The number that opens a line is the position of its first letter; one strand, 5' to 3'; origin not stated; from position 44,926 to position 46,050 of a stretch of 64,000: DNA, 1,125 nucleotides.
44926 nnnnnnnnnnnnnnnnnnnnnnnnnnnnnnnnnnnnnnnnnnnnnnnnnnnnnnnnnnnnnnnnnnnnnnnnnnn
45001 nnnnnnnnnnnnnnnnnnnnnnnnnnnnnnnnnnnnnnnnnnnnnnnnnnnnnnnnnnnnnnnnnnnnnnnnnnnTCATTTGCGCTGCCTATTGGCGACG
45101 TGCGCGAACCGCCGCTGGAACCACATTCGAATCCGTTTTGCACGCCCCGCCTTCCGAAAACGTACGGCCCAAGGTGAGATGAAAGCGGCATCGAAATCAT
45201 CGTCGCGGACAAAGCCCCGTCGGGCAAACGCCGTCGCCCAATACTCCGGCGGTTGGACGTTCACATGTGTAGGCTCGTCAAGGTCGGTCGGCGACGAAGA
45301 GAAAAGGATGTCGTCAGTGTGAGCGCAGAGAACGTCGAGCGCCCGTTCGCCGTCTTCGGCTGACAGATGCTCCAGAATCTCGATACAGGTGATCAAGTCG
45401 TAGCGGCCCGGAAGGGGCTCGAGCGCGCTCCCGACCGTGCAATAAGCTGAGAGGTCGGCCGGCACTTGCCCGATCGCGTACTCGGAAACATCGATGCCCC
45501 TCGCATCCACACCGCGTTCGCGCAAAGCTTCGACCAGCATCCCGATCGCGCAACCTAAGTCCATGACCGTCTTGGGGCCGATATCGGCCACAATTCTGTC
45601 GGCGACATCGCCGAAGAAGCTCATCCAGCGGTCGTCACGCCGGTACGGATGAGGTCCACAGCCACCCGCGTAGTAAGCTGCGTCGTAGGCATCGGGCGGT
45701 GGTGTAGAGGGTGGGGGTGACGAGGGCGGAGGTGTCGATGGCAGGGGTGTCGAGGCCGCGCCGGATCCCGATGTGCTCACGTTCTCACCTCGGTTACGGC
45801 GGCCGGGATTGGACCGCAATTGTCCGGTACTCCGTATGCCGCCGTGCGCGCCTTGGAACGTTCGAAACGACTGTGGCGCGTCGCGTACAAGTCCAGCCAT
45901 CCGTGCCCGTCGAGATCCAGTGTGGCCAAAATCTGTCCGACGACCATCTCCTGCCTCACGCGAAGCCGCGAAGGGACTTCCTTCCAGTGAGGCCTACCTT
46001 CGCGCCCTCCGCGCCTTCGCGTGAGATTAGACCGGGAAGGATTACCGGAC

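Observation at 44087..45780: HprK-related P-loop kinase-like gene translationally coupled to a SAM methyltransferase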

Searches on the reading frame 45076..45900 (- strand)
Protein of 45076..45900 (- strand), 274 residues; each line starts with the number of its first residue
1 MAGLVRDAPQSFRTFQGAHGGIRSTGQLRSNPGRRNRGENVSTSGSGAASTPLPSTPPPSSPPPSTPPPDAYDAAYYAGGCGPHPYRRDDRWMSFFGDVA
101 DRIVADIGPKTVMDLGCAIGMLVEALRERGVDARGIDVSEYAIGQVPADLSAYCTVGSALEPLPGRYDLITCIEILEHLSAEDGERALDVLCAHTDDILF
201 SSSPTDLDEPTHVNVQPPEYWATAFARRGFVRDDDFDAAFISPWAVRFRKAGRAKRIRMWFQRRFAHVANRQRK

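Call 3: search_protein_families(library=pfam, proteins=[window:45076-45900:-], max_evalue=0.1)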
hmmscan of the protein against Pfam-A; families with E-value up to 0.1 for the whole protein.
window:45076-45900:- (274 aa): 6 families
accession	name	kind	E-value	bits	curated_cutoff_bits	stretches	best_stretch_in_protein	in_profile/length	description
PF13489.12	Methyltransf_23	-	4.3e-12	46.5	27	1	102-196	15-109/164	Methyltransferase domain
PF08242.18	Methyltransf_12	-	5.1e-07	30.8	30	1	113-191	1-88/98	Methyltransferase domain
PF13649.12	Methyltransf_25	-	5.4e-07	30.6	27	1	112-191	1-89/97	Methyltransferase domain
PF08241.18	Methyltransf_11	-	8.7e-06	26.7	21.2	1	114-189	2-81/95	Methyltransferase domain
PF07021.18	MetW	-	0.00071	19.7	21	1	111-144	16-50/193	Methionine biosynthesis protein MetW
PF13847.12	Methyltransf_31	-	0.026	14.7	27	1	110-144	5-42/145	Methyltransferase domain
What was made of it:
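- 45076..45780 (-): Class I SAM methyltransferase (234 aa from GTG 45780; the ORF is open up to 45900). It has an S/T/P-rich N-terminal extension and lacks the C-terminal coiled-coil tail of its relatives. Pfam Methyltransf_23 at 4.3e-12 (call 3).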

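Call 4: search_protein_families(library=ncbifam, proteins=[window:45076-45900:-], max_evalue=0.1)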
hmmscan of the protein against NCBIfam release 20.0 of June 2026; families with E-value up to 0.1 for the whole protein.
window:45076-45900:- (274 aa): 9 families
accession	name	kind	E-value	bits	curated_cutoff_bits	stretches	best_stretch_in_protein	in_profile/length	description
TIGR02021.1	BchM-ChlM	equivalog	9.3e-09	35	158.9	1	105-205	50-158/218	magnesium protoporphyrin IX methyltransferase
TIGR01983.1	UbiG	equivalog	1.8e-07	30.7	102.95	1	106-180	47-130/228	bifunctional 2-polyprenyl-6-hydroxyphenol methylase/3-demethylubiquinol 3-O-methyltransferase UbiG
NF041255.1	mycofact_MftM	equivalog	2.5e-05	23.7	200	1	94-188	125-226/289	mycofactocin oligosaccharide methyltransferase MftM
NF045667.1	MTase_DVU1556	equivalog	0.00012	21.6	155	1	110-154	24-72/213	DVU_1556 family methyltransferase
TIGR03587.1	Pse_Me-ase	hypoth_equivalog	0.0013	18.9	112.05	1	110-193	45-132/204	pseudaminic acid biosynthesis-associated methylase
NF043040.1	corrin_prot_MT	hypoth_equivalog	0.0013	18.2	180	1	98-144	29-77/216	corrinoid protein-associated methyltransferase CpaM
TIGR04290.1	meth_Rta_06860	hypoth_equivalog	0.0015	18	300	1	95-202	36-151/226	TIGR04290 family methyltransferase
TIGR02081.1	metW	equivalog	0.0037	16.8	189.5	1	111-143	16-49/194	methionine biosynthesis protein MetW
NF004851.0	PRK06202.1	equivalog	0.048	13.1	243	1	109-190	61-153/237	hypothetical protein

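Call 37: find_homologous_proteins(query=window:45076-45780:-)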
Query window:45076-45780:- (234 aa): 1026 proteins with E <= 0.001 among 2632 candidates; the best 120 are listed.
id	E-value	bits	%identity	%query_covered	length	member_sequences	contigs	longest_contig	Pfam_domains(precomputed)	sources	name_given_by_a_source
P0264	3.9e-118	411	100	78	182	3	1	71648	PF13489.13,PF13649.13,PF08241.19,PF08242.19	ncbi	-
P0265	5.4e-104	365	79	81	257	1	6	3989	PF13489.13,PF13649.13,PF08241.19,PF08242.19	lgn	-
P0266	2.7e-101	356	75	85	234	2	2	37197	PF13489.13,PF13649.13,PF08241.19,PF08242.19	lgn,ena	-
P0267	3.0e-100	353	76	84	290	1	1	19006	PF13489.13,PF13649.13,PF08242.19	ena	-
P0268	1.6e-81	291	62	91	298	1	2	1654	PF13489.13,PF13649.13,PF08241.19,PF08242.19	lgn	-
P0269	5.3e-79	283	62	88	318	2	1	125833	PF13489.13,PF13649.13,PF08241.19,PF08242.19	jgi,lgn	-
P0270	9.7e-79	282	62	91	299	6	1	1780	PF13489.13,PF13649.13,PF08241.19,PF08242.19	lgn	-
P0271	1.9e-78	281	60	90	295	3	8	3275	PF13489.13,PF13649.13,PF08241.19,PF08242.19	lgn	-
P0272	2.3e-78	281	56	97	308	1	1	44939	PF13489.13,PF13649.13,PF08241.19,PF08242.19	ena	-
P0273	2.9e-78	281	57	95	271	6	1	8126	PF13489.13,PF13649.13,PF08241.19,PF08242.19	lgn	-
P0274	4.5e-78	280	62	87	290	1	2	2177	PF13489.13,PF13649.13,PF08241.19,PF08242.19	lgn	-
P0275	8.1e-78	279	67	79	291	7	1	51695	PF13489.13,PF13649.13,PF08241.19,PF08242.19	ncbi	ncbi:MAG: methyltransferase domain-containing protein [Anaerolineae bacterium]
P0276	2.9e-77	277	66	80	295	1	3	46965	PF13489.13,PF13649.13,PF08241.19,PF08242.19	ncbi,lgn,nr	ncbi:MAG: methyltransferase domain-containing protein [Ardenticatenales bacterium]|nr:methyltransfer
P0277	3.1e-77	277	60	86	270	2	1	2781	PF13489.13,PF13649.13,PF08241.19,PF08242.19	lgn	-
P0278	3.5e-77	277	63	87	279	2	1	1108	PF13489.13,PF13649.13,PF08241.19,PF08242.19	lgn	-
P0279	4.6e-77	277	66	80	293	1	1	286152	PF13489.13,PF13649.13,PF08241.19,PF08242.19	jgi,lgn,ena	-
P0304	1.6e-72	262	58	86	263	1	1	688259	PF13489.13,PF13649.13,PF08241.19,PF08242.19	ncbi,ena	-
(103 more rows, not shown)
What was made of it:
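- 45076..45780 (-): Homologs at 55-79% identity (call 37).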

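Call 38: find_encoding_contigs(protein=P0269, flank=7000, max_places=1)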
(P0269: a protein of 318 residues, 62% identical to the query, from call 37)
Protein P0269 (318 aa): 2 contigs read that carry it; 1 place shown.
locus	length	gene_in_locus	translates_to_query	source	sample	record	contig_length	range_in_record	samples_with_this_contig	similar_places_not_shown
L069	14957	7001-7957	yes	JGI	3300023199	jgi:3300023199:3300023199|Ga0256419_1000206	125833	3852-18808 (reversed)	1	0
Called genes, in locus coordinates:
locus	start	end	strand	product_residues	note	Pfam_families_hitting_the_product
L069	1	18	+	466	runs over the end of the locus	PF00206:Lyase_1, PF14698:ASL_C2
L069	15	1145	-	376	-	PF00696:AA_kinase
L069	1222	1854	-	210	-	-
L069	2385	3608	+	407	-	PF24681:Kelch_KLHDC2_KLHL20_DRC7, PF13415:Beta-prop_FBX42, PF24981:Beta-prop_ATRN-LZTR1 (weak), PF13418:Beta-prop_TYW4 (weak), PF13854:Kelch_HCF (weak), PF24981:Beta-prop_ATRN-LZTR1 (weak), PF24681:Kelch_KLHDC2_KLHL20_DRC7, PF13415:Beta-prop_FBX42 (weak), +1 more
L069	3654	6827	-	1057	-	PF04932:Wzy_C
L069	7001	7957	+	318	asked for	PF13489:Methyltransf_23, PF08241:Methyltransf_11, PF08242:Methyltransf_12, PF13649:Methyltransf_25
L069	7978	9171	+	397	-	-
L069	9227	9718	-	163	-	PF00885:DMRL_synthase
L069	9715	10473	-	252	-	PF00926:DHBP_synthase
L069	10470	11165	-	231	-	PF00677:Lum_binding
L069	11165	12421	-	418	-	PF00383:dCMP_cyt_deam_1, PF14437:MafB19-deam (weak), PF01872:RibD_C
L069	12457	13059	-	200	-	-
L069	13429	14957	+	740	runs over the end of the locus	-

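Call 39: find_encoding_contigs(protein=P0275, flank=7000, max_places=1)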
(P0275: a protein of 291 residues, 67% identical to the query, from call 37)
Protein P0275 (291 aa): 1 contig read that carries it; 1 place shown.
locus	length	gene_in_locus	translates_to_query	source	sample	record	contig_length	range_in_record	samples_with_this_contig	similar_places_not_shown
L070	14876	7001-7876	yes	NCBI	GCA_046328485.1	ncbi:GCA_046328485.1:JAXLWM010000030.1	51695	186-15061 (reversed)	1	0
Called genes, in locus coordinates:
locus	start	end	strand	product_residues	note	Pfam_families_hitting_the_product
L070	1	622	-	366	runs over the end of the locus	PF01699:Na_Ca_ex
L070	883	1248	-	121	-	PF00903:Glyoxalase, PF22677:Ble-like_N (faint), PF18029:Glyoxalase_6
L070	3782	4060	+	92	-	-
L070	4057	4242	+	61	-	PF07927:HicA_toxin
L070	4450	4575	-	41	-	-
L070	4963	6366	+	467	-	PF07494:Reg_prop (faint), PF24684:Vgb_lyase (faint)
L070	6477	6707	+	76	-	-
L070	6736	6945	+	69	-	PF07927:HicA_toxin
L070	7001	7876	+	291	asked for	PF13489:Methyltransf_23, PF13649:Methyltransf_25 (weak), PF08241:Methyltransf_11, PF08242:Methyltransf_12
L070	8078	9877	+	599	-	PF08450:SGL (faint), PF07494:Reg_prop (faint)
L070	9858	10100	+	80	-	PF07494:Reg_prop (faint)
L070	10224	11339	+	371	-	PF15902:Sortilin-Vps10 (faint), PF02012:BNR (faint)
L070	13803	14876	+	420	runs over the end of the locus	PF13249:SQHop_cyclase_N (faint), PF13243:SQHop_cyclase_C, PF00432:Prenyltrans (weak)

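Call 40: find_encoding_contigs(protein=P0279, flank=7000, max_places=1)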
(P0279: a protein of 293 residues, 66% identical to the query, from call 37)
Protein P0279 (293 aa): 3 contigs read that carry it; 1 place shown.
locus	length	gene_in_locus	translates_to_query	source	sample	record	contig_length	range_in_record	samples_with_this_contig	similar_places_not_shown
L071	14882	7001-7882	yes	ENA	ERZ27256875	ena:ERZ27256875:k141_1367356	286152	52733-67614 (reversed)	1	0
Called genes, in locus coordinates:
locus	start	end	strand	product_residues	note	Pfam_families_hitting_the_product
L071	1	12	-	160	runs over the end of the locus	-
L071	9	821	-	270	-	-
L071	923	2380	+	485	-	PF13418:Beta-prop_TYW4 (faint), PF24681:Kelch_KLHDC2_KLHL20_DRC7, PF24981:Beta-prop_ATRN-LZTR1 (weak), PF13854:Kelch_HCF, PF13415:Beta-prop_FBX42, PF24981:Beta-prop_ATRN-LZTR1 (weak), PF13415:Beta-prop_FBX42 (weak)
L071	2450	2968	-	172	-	-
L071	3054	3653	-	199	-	-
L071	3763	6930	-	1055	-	PF04932:Wzy_C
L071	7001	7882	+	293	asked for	PF13489:Methyltransf_23, PF08241:Methyltransf_11, PF08242:Methyltransf_12, PF13649:Methyltransf_25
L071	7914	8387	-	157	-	PF00885:DMRL_synthase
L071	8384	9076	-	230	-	PF00926:DHBP_synthase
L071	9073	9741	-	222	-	PF00677:Lum_binding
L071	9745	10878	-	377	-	PF00383:dCMP_cyt_deam_1, PF14437:MafB19-deam (weak), PF01872:RibD_C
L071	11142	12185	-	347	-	PF00005:ABC_tran, PF13304:AAA_21 (weak), PF08402:TOBE_2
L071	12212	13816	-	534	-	PF00528:BPD_transp_1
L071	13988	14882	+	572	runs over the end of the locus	PF00072:Response_reg, PF01590:GAF (weak), PF13185:GAF_2, PF00512:HisKA, PF02518:HATPase_c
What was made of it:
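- MTase independence: L071 has the same synteny (Kelch, Wzy_C, MTase, rib operon) without the kinase (call 40). L071 keeps Wzy_C and the MTase without the kinase, so the module works without it (call 40). It is absent from the syntenic locus L071 (call 40).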

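Call 41: find_encoding_contigs(protein=P0304, flank=7000, max_places=1)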
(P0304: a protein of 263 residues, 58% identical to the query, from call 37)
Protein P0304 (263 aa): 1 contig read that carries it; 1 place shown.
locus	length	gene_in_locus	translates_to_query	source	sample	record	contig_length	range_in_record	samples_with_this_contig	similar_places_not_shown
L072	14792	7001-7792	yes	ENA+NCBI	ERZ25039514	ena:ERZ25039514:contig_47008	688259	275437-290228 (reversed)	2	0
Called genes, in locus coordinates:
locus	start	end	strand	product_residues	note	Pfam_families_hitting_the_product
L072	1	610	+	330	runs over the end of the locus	PF01073:3Beta_HSD, PF01370:Epimerase, PF02719:Polysacc_synt_2 (weak), PF04321:RmlD_sub_bind, PF05368:NmrA, PF13460:NAD_binding_10, PF16363:GDP_Man_Dehyd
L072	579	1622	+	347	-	PF04616:Glyco_hydro_43, PF22847:Glyco_hydro_43_rel (faint), PF00251:Glyco_hydro_32N, PF04041:Glyco_hydro_130 (weak), PF04616:Glyco_hydro_43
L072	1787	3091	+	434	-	-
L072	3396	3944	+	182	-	PF00908:dTDP_sugar_isom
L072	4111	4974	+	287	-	PF00106:adh_short (faint), PF01073:3Beta_HSD, PF01370:Epimerase, PF02719:Polysacc_synt_2, PF04321:RmlD_sub_bind, PF07993:NAD_binding_4, PF16363:GDP_Man_Dehyd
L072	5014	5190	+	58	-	-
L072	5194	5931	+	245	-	PF00483:NTP_transferase, PF12804:NTP_transf_3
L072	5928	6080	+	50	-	-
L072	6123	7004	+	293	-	PF01370:Epimerase, PF04321:RmlD_sub_bind, PF16363:GDP_Man_Dehyd, PF07993:NAD_binding_4 (weak)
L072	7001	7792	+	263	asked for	PF13489:Methyltransf_23, PF13649:Methyltransf_25, PF08241:Methyltransf_11, PF08242:Methyltransf_12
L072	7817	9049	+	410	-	PF13692:Glyco_trans_1_4 (weak)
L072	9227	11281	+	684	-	PF00535:Glycos_transf_2, PF10111:Glyco_tranf_2_2, PF13506:Glyco_transf_21, PF13641:Glyco_tranf_2_3, PF13632:Glyco_trans_2_3 (faint), PF00535:Glycos_transf_2, PF10111:Glyco_tranf_2_2, PF13641:Glyco_tranf_2_3 (weak)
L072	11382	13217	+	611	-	PF13439:Glyco_transf_4, PF13579:Glyco_trans_4_4 (weak), PF20706:GT4-conflict (weak), PF00534:Glycos_transf_1, PF13692:Glyco_trans_1_4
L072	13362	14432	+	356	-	PF02156:Glyco_hydro_26 (weak)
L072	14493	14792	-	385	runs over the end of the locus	-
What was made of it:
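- L072 has the MTase inside an rml/glycosyltransferase cluster (call 41).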

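Call 43: search_protein_families(library=pfam, proteins=[L069:7978-9171:+], max_evalue=0.1)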
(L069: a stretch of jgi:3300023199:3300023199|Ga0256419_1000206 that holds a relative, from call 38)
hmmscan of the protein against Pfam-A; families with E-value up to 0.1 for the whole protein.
L069:7978-9171:+ (397 aa): 0 families

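Call 52: search_solved_structures(query=A2, max_evalue=0.01, show_alignments=0)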
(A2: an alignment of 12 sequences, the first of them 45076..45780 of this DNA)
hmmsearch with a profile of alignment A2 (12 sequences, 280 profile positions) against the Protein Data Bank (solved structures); distinct sequences matched with E-value up to 0.01: 24.
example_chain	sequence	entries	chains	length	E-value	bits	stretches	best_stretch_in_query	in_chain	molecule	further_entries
4kdr_A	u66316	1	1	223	1e-09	41.4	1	45-141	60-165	3-demethylubiquinone-9 3-methyltransferase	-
5dpm_A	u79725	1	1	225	1e-09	41.3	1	45-141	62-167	Ubiquinone biosynthesis O-methyltransferase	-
4kdc_A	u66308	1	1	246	1.3e-09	40.9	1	45-141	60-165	3-demethylubiquinone-9 3-methyltransferase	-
4qdj_A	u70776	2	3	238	4.3e-08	36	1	50-139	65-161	Magnesium-protoporphyrin O-methyltransferase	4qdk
3e8s_A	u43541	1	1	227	1.4e-07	34.3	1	47-117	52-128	Putative SAM Dependent Methyltransferase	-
7pd7_A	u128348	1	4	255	0.00043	22.9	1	48-114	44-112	Methyltransferase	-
6uk5_A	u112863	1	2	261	0.00063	22.3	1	25-133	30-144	CalS10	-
4ax8_A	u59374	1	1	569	0.0012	21.5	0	47-132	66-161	WBDD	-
4azs_A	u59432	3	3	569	0.0015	21.1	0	47-132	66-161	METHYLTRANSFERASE WBDD | WBDD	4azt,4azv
3cc8_A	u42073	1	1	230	0.0019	20.8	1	48-118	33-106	Putative methyltransferase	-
8rdl_A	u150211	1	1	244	0.0032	20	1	42-111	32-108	ToxA protein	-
5wy0_A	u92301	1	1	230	0.0035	19.9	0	105-125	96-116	Small RNA 2'-O-methyltransferase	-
3ofj_A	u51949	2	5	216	0.0037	19.8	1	51-132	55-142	Nodulation protein S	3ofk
4xcx_A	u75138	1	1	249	0.0043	19.6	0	105-125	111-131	Small RNA 2'-O-methyltransferase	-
3dli_A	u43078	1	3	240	0.0044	19.6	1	49-120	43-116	methyltransferase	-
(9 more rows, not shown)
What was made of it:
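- Closest known: WbdD. Different: MTase similarity is generic (E about 1e-3, call 52).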

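Call 72: search_protein_families(library=padloc, proteins=[window:45076-45780:-], max_evalue=0.01)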
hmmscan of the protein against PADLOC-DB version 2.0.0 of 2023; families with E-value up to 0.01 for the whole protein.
window:45076-45780:- (234 aa): 1 family
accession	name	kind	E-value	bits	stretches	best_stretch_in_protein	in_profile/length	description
PDLC04134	mad2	-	0.00054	16.9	1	59-151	279-382/492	mads_2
